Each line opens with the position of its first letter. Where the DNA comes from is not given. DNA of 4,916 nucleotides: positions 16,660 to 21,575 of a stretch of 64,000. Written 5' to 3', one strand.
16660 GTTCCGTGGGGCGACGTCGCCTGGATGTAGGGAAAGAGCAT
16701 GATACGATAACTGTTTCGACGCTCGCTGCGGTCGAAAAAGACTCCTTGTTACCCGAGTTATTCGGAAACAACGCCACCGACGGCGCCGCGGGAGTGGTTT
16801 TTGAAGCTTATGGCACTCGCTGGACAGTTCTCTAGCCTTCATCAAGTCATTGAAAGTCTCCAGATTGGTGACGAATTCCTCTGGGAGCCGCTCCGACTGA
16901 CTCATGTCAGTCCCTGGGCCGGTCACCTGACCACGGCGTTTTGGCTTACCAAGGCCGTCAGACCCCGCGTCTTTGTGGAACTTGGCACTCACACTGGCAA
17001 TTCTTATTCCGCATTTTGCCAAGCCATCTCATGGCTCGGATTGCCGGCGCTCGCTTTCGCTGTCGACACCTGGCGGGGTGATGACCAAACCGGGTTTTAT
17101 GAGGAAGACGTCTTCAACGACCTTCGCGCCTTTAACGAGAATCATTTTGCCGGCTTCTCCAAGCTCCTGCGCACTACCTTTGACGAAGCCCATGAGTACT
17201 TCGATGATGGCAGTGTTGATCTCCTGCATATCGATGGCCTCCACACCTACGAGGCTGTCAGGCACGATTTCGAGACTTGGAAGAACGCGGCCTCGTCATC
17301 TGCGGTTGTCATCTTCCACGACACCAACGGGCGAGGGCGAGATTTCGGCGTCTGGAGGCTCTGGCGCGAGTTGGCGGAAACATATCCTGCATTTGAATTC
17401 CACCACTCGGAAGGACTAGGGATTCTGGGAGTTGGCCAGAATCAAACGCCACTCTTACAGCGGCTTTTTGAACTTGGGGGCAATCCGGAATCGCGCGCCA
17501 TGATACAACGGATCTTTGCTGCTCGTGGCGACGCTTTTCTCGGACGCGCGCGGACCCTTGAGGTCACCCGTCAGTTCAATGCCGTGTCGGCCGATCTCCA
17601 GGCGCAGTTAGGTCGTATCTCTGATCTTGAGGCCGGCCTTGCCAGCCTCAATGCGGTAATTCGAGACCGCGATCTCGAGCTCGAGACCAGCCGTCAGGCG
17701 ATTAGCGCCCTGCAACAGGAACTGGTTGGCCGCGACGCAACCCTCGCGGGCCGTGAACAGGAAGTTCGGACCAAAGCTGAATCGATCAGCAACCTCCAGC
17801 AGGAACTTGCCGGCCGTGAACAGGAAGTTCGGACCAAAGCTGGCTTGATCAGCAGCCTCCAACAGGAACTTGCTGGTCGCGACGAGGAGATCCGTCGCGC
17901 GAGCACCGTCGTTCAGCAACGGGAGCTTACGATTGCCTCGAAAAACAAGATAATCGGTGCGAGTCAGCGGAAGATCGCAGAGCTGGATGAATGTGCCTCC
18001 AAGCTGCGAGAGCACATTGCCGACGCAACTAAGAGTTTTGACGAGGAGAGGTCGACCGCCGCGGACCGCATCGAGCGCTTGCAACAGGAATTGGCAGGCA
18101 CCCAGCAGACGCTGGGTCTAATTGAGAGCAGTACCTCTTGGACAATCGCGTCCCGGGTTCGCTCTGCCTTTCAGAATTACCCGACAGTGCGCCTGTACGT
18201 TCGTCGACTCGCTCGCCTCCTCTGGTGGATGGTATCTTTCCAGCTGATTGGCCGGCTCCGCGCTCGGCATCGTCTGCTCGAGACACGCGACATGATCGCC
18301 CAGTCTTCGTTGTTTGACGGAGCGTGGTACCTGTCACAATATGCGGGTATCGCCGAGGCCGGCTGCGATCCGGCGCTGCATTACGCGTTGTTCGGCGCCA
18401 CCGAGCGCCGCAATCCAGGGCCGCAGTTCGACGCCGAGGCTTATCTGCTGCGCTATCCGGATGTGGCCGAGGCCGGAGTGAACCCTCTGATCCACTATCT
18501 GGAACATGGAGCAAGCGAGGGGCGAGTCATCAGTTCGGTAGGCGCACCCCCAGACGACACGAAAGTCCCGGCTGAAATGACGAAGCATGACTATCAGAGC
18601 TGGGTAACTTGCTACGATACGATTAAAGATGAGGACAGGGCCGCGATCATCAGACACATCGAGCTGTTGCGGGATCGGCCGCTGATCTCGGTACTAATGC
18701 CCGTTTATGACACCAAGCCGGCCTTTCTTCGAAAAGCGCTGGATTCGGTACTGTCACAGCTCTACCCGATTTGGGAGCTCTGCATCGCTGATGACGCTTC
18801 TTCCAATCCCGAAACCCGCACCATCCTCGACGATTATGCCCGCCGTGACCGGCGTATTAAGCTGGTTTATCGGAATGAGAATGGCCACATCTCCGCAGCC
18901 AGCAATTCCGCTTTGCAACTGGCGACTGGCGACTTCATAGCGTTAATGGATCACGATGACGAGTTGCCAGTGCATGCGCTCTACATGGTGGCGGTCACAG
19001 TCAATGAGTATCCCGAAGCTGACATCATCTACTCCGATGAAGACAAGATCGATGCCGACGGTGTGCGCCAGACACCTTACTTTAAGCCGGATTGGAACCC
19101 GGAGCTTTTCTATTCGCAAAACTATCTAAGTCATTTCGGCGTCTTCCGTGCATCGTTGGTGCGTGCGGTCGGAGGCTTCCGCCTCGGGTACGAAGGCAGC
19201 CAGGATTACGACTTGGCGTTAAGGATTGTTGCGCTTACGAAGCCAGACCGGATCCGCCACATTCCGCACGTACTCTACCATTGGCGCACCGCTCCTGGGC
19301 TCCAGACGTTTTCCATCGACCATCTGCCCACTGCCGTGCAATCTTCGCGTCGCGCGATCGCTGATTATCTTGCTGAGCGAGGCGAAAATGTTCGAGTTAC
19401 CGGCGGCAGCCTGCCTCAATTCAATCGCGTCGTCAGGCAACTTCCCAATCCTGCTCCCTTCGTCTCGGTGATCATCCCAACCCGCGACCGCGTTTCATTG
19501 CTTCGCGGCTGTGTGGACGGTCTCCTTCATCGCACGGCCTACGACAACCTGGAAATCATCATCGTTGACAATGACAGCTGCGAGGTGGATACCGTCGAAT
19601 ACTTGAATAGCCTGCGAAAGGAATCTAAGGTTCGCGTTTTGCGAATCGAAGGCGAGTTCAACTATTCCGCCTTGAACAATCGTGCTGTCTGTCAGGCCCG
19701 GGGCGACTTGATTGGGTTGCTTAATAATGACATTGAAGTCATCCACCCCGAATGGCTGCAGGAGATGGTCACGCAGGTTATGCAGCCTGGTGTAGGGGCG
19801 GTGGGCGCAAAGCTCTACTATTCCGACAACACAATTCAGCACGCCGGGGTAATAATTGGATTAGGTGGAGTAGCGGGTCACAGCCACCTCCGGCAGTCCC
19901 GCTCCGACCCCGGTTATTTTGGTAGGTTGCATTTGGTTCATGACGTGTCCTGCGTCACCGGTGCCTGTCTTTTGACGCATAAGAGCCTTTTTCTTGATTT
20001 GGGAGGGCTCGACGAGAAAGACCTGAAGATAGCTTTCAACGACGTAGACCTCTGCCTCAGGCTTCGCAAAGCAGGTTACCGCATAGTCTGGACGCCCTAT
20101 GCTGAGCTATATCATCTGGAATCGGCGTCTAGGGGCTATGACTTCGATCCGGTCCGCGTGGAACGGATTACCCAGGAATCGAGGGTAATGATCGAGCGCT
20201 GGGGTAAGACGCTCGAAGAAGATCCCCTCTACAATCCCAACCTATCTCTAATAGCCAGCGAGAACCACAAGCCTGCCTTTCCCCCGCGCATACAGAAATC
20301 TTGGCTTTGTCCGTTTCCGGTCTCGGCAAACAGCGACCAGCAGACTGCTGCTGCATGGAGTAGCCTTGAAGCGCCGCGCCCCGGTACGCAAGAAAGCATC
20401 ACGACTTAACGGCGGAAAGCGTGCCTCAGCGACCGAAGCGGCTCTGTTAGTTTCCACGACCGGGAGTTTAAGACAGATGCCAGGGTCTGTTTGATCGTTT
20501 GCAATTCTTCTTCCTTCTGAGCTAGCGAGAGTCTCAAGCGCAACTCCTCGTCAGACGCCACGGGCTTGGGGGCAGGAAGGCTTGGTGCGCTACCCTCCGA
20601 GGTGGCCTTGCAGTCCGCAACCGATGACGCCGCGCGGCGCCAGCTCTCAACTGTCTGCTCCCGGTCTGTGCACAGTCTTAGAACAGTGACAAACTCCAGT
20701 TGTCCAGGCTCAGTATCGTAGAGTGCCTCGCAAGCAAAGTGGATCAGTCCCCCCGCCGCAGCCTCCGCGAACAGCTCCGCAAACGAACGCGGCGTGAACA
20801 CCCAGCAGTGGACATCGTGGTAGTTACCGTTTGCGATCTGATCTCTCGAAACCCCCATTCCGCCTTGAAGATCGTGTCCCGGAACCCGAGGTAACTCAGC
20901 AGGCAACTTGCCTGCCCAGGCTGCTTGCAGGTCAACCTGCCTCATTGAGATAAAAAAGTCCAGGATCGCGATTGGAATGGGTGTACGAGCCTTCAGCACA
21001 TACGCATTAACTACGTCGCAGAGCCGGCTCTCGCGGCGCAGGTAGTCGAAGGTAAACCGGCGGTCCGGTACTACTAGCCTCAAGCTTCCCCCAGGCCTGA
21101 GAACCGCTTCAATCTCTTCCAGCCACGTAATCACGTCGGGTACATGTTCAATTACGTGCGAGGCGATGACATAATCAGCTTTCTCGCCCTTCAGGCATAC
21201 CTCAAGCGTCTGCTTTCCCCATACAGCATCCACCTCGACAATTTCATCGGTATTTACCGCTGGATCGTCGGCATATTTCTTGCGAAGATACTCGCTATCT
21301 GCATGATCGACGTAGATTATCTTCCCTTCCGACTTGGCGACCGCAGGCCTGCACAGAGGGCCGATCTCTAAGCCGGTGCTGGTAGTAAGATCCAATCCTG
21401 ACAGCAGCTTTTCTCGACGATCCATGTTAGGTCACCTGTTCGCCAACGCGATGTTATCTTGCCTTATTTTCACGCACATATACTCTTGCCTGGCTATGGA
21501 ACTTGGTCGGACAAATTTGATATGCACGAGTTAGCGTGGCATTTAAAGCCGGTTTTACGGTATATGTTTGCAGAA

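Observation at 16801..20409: Single polypeptide combining methyltransferase, long coiled coil and two GT2 domains: candidate terminator-ruler-polymerase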

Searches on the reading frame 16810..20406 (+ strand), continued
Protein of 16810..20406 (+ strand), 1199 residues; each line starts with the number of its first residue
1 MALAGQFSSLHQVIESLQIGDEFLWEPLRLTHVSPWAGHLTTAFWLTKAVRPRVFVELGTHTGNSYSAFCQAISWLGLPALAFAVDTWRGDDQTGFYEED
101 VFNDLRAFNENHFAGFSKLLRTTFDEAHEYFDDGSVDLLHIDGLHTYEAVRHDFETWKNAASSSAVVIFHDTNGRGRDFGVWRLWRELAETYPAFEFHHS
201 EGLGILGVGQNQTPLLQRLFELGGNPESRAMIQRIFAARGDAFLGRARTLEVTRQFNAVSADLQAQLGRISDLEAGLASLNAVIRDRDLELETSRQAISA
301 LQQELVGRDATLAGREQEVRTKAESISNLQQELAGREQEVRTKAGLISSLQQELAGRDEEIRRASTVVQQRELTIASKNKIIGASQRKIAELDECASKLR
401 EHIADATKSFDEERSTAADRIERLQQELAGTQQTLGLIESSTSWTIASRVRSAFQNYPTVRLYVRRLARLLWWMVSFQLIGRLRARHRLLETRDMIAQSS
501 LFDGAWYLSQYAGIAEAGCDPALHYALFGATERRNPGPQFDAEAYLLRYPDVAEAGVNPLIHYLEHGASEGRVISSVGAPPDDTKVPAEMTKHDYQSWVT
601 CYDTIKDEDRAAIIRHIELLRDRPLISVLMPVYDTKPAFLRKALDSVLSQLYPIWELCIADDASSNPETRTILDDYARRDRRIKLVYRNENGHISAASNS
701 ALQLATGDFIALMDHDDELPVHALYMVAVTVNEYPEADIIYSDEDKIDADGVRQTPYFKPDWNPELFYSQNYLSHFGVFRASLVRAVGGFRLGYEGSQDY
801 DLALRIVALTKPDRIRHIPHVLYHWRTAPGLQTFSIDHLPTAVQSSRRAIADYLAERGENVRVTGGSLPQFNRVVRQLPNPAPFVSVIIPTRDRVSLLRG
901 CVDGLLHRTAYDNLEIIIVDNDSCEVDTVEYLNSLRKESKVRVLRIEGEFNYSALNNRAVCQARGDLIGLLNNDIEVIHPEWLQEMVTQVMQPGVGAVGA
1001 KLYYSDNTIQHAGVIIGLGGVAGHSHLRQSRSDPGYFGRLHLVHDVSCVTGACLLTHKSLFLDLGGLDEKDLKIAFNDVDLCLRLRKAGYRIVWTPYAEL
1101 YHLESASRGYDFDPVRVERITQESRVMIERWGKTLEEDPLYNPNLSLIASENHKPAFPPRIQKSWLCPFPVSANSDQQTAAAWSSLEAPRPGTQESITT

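Call 90: find_encoding_contigs(protein=P0044, flank=10000, max_places=1)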
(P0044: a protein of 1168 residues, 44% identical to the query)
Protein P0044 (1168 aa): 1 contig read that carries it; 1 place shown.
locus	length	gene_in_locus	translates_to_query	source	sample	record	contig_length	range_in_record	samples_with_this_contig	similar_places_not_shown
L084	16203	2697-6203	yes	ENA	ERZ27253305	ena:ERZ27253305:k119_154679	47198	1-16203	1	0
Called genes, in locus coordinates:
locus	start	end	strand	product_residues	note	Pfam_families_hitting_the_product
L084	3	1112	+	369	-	?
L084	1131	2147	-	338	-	PF01073:3Beta_HSD, PF01370:Epimerase, PF02719:Polysacc_synt_2, PF04321:RmlD_sub_bind, PF05368:NmrA, PF07993:NAD_binding_4 (faint), PF13460:NAD_binding_10 (weak), PF16363:GDP_Man_Dehyd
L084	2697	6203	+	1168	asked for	PF13578:Methyltransf_24, PF13506:Glyco_transf_21 (faint), PF13641:Glyco_tranf_2_3, PF00535:Glycos_transf_2, PF10111:Glyco_tranf_2_2 (faint), PF13632:Glyco_trans_2_3 (faint), PF00535:Glycos_transf_2, PF13641:Glyco_tranf_2_3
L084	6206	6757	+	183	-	PF00908:dTDP_sugar_isom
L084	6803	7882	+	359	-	PF00106:adh_short (faint), PF01073:3Beta_HSD, PF01370:Epimerase, PF02719:Polysacc_synt_2, PF04321:RmlD_sub_bind, PF16363:GDP_Man_Dehyd, PF07993:NAD_binding_4 (weak)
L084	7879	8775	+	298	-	PF01370:Epimerase, PF04321:RmlD_sub_bind, PF16363:GDP_Man_Dehyd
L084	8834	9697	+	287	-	PF00483:NTP_transferase, PF12804:NTP_transf_3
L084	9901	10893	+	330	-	PF04321:RmlD_sub_bind, PF01073:3Beta_HSD, PF01370:Epimerase, PF02719:Polysacc_synt_2 (faint), PF07993:NAD_binding_4 (faint), PF16363:GDP_Man_Dehyd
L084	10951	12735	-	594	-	-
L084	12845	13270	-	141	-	PF04138:GtrA_DPMS_TM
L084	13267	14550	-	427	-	PF00070:Pyr_redox (faint), PF00890:FAD_binding_2 (faint), PF01266:DAO, PF01593:Amino_oxidase, PF03486:HI0933_like (faint), PF12831:FAD_oxidored (faint), PF13450:NAD_binding_8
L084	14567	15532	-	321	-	PF01370:Epimerase, PF01073:3Beta_HSD (weak), PF13460:NAD_binding_10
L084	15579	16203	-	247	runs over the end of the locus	PF00106:adh_short, PF13561:adh_short_C2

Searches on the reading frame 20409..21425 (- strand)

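Call 7: search_protein_families(library=pfam, proteins=[window:20409-21425:-], max_evalue=0.001)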
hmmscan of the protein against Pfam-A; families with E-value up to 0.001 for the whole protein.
window:20409-21425:- (339 aa): 3 families
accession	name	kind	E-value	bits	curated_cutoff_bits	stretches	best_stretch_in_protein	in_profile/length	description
PF13489.12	Methyltransf_23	-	9.6e-10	38.9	27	1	65-221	77-156/164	Methyltransferase domain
PF08242.18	Methyltransf_12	-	6.3e-07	30.5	30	1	32-115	19-98/98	Methyltransferase domain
PF08241.18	Methyltransf_11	-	9.5e-07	29.8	21.2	1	75-115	53-93/95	Methyltransferase domain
